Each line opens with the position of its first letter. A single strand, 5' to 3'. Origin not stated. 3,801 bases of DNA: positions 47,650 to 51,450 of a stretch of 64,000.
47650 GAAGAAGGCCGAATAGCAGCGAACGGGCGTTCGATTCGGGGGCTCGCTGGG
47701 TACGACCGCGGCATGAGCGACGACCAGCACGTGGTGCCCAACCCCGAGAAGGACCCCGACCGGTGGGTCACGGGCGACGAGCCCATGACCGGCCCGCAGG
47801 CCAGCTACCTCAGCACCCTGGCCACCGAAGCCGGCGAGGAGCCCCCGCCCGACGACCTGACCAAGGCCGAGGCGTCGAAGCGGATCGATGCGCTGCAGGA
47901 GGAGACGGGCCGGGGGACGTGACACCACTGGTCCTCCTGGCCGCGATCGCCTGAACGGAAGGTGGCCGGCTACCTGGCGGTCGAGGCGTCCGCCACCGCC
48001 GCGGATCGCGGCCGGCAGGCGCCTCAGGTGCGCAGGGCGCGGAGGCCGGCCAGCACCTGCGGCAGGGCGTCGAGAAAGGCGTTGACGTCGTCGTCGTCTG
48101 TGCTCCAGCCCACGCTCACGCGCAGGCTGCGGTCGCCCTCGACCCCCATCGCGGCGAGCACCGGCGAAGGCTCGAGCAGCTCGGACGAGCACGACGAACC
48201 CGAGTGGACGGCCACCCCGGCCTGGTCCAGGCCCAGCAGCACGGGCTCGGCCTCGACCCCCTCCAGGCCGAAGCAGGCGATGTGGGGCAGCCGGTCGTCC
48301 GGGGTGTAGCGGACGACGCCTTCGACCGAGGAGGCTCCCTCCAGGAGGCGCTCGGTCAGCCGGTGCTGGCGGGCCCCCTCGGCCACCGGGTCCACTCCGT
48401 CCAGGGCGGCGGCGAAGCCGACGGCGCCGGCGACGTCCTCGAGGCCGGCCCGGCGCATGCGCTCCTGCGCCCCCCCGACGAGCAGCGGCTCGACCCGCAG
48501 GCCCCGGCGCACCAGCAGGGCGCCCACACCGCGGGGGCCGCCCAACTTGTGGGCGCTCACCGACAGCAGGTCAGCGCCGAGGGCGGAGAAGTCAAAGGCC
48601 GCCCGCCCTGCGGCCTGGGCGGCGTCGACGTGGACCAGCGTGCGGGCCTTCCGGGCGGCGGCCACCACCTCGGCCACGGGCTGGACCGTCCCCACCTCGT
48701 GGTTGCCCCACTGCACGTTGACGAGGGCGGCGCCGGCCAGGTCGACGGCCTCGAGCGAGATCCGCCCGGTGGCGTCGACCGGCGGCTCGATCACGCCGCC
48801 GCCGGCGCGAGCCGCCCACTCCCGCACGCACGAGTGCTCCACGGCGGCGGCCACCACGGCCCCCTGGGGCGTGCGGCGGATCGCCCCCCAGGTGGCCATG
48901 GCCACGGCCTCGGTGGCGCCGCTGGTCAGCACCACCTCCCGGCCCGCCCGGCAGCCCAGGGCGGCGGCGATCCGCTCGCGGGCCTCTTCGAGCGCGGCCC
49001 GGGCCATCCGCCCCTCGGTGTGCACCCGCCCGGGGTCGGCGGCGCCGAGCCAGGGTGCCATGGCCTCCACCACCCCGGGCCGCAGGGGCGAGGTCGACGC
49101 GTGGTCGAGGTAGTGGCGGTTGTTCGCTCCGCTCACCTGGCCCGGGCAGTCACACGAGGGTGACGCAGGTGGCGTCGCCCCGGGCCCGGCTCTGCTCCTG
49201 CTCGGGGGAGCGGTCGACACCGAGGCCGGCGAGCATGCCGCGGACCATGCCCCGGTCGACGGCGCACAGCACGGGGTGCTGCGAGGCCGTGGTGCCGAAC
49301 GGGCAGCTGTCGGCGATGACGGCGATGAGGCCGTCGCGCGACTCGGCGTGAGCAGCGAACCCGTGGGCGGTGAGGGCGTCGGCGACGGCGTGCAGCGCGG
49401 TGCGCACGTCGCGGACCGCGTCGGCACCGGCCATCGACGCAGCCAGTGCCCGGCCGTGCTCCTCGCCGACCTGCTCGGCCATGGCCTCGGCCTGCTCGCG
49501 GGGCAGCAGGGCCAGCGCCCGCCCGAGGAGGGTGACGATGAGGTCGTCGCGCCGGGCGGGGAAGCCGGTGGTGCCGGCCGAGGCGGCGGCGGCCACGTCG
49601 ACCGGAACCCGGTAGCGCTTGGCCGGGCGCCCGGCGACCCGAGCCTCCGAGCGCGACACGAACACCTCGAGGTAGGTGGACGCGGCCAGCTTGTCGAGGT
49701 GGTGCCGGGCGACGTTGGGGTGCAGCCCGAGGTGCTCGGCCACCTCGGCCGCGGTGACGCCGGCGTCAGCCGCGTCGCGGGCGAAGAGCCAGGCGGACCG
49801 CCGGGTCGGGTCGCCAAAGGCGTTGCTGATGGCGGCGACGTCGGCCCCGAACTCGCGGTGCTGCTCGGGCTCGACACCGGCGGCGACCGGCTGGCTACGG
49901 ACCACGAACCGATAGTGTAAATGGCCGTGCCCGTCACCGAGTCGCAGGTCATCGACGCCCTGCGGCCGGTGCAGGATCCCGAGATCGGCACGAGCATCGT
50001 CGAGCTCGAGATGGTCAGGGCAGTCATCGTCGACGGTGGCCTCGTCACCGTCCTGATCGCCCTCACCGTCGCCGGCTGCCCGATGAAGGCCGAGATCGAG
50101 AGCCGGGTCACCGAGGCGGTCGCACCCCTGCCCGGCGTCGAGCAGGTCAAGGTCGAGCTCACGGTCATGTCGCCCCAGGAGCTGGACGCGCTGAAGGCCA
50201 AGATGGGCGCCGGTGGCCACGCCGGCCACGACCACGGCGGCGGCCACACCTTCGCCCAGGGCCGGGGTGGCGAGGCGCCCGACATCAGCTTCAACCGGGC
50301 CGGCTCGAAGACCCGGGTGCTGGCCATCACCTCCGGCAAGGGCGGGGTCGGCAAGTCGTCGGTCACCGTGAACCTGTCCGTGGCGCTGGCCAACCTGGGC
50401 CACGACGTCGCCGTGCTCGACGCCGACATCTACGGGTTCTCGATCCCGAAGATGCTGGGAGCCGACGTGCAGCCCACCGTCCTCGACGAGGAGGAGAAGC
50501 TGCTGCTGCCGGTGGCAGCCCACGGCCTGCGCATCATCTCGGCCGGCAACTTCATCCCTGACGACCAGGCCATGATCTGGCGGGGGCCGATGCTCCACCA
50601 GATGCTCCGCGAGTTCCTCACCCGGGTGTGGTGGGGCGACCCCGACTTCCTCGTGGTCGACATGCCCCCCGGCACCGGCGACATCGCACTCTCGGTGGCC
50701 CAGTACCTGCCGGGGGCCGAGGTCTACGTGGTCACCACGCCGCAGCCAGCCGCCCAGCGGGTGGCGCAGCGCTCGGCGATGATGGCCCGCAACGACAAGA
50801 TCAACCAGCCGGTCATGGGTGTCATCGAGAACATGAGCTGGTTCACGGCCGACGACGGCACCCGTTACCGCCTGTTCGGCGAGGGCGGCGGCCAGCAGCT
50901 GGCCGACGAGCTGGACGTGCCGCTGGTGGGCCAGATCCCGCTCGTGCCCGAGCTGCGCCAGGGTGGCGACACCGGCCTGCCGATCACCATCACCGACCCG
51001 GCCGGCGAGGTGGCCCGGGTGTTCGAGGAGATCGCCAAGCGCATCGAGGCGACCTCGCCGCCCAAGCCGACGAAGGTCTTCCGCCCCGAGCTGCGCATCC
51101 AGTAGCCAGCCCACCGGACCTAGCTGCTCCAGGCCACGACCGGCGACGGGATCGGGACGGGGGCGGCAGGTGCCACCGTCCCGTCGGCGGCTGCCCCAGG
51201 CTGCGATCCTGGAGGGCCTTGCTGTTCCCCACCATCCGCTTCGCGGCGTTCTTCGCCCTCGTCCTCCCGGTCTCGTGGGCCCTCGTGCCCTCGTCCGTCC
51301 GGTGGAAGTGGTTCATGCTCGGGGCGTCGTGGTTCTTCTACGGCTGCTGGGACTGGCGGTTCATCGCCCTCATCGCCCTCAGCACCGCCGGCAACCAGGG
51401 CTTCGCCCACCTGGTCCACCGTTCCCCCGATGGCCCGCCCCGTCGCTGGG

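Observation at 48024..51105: Fe-S hub: SufR-like ArsR regulator with cysteine desulfurase, divergent from mrp/apbC with almost no spacer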

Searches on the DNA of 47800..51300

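Call 69: search_rna_families(source=window, start=47800, end=51300, threshold=evalue, max_evalue=1)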
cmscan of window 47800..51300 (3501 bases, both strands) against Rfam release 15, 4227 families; matches with E-value up to 1: 2.
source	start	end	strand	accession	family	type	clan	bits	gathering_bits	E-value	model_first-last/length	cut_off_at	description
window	50010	50073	+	RF01059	mir-598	Gene; miRNA;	-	22.6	69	0.2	1-80/80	no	mir-598 microRNA precursor family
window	50979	51081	-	RF04287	mir-9195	Gene; miRNA;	-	21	90.5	0.98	1-87/87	no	mir-9195 microRNA precursor family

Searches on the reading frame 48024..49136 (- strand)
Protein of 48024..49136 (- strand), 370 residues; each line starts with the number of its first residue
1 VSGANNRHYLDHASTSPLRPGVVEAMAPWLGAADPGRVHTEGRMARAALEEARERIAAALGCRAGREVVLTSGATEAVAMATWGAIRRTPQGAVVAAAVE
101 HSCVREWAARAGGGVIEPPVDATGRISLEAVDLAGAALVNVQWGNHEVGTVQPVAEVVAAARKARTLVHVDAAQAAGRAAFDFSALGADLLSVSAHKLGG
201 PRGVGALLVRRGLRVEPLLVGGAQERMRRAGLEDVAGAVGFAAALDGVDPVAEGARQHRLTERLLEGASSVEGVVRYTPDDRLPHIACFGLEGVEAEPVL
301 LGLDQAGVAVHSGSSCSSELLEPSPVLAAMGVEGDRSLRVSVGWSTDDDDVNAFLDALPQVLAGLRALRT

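Call 3: search_protein_families(library=pfam, proteins=[window:48024-49136:-], max_evalue=0.01)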
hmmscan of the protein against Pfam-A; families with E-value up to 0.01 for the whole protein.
window:48024-49136:- (370 aa): 1 family
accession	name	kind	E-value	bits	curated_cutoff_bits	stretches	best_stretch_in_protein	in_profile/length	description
PF00266.25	Aminotran_5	-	1.2e-57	196.1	21.5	1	8-354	1-371/371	Aminotransferase class-V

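Call 4: search_protein_families(library=ncbifam, proteins=[window:48024-49136:-], max_evalue=0.01)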
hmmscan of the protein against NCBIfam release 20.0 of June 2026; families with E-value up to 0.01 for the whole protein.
window:48024-49136:- (370 aa): 17 families
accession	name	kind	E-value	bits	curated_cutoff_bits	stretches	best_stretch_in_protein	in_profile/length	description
TIGR03402.1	FeS_nifS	equivalog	3e-81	273.1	530.75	1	9-368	2-376/379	cysteine desulfurase NifS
TIGR03235.1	DNA_S_dndA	equivalog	3.2e-63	214.2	480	1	9-336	1-344/353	cysteine desulfurase DndA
NF010611.0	PRK14012.1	equivalog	3.6e-57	194.1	548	1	9-368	8-385/406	IscS subfamily cysteine desulfurase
TIGR02006.1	IscS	equivalog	3.2e-54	184.5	643.2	1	9-368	6-381/402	IscS subfamily cysteine desulfurase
TIGR03403.1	nifS_epsilon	equivalog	4.3e-52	177.2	587.7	1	9-368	2-379/382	NifS family cysteine desulfurase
NF002806.0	PRK02948.1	subfamily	1.1e-44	152.9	304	1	9-361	3-371/381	IscS subfamily cysteine desulfurase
TIGR01979.1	sufS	subfamily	1.6e-37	129.3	475.1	1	6-362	18-399/403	SufS family cysteine desulfurase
NF041166.1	f2_encap_cargo1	exception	3.7e-30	105.6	800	1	45-359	287-621/623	family 2A encapsulin nanocompartment cargo protein cysteine desulfurase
NF006791.0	PRK09295.1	equivalog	2.3e-23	82.9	661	1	36-324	56-372/406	cysteine desulfurase SufS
NF008126.0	PRK10874.1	equivalog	4.7e-23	82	607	2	6-212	19-237/401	cysteine desulfurase CsdA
TIGR01977.1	am_tr_V_EF2568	hypoth_equivalog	5.3e-23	81.6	377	1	9-360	2-375/376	cysteine desulfurase family protein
TIGR01976.1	am_tr_V_VC1184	hypoth_equivalog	3.3e-21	76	352.35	1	5-213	17-235/401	cysteine desulfurase-like protein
TIGR03392.1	FeS_syn_CsdA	equivalog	4.3e-21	75.5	493.6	1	7-364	17-395/398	cysteine desulfurase CsdA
NF040779.1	Sec_lyase_SclA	exception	5.2e-15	55.2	525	1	9-224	2-228/378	selenocysteine lyase SclA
TIGR04343.1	egtE_PLP_lyase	equivalog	5.9e-12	45.1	400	1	45-262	52-278/370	ergothioneine biosynthesis PLP-dependent enzyme EgtE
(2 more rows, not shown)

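Call 67: search_solved_structures(query=window:48024-49136:-, max_evalue=1e-20, show_alignments=1)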
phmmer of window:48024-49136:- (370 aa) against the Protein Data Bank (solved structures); distinct sequences matched with E-value up to 1e-20: 53.
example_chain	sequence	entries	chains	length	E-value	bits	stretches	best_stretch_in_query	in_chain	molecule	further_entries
4r5f_A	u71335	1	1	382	1.6e-61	211.9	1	9-368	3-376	Cysteine desulfurase IscS 2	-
4eb5_A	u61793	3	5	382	1.1e-60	209.1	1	9-368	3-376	Probable cysteine desulfurase 2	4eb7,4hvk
4isy_A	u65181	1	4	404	3.3e-60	207.6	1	7-366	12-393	Cysteine desulfurase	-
9wep_A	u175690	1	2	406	3.3e-57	197.7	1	8-367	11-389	cysteine desulfurase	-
9wer_A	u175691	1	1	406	4.5e-57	197.3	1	8-367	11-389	cysteine desulfurase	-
9wew_A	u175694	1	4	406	2.2e-56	195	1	8-367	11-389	cysteine desulfurase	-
9wf8_A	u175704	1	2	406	1.5e-55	192.2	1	8-367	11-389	cysteine desulfurase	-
9wfb_A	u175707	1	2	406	1.1e-54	189.5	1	8-367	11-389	cysteine desulfurase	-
9wfe_A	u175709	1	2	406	1.1e-53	186.1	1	8-367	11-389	cysteine desulfurase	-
9wfy_A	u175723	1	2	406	1.4e-52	182.5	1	8-367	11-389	cysteine desulfurase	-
8tvt_A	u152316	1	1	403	1.2e-50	176.1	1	8-363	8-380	Cysteine desulfurase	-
5wkp_A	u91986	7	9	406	1.3e-50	176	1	8-363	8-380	Cysteine desulfurase, mitochondrial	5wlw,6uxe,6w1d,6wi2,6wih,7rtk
8pk8_A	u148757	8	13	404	1.8e-50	175.5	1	9-363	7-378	Cysteine desulfurase | Isoform Mitochondrial of Cysteine desulfurase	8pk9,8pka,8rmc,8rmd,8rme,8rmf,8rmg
6nzu_A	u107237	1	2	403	2e-50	175.4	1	9-363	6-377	Cysteine desulfurase, mitochondrial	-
5usr_A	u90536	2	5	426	2.2e-50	175.3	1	9-363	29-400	Cysteine desulfurase, mitochondrial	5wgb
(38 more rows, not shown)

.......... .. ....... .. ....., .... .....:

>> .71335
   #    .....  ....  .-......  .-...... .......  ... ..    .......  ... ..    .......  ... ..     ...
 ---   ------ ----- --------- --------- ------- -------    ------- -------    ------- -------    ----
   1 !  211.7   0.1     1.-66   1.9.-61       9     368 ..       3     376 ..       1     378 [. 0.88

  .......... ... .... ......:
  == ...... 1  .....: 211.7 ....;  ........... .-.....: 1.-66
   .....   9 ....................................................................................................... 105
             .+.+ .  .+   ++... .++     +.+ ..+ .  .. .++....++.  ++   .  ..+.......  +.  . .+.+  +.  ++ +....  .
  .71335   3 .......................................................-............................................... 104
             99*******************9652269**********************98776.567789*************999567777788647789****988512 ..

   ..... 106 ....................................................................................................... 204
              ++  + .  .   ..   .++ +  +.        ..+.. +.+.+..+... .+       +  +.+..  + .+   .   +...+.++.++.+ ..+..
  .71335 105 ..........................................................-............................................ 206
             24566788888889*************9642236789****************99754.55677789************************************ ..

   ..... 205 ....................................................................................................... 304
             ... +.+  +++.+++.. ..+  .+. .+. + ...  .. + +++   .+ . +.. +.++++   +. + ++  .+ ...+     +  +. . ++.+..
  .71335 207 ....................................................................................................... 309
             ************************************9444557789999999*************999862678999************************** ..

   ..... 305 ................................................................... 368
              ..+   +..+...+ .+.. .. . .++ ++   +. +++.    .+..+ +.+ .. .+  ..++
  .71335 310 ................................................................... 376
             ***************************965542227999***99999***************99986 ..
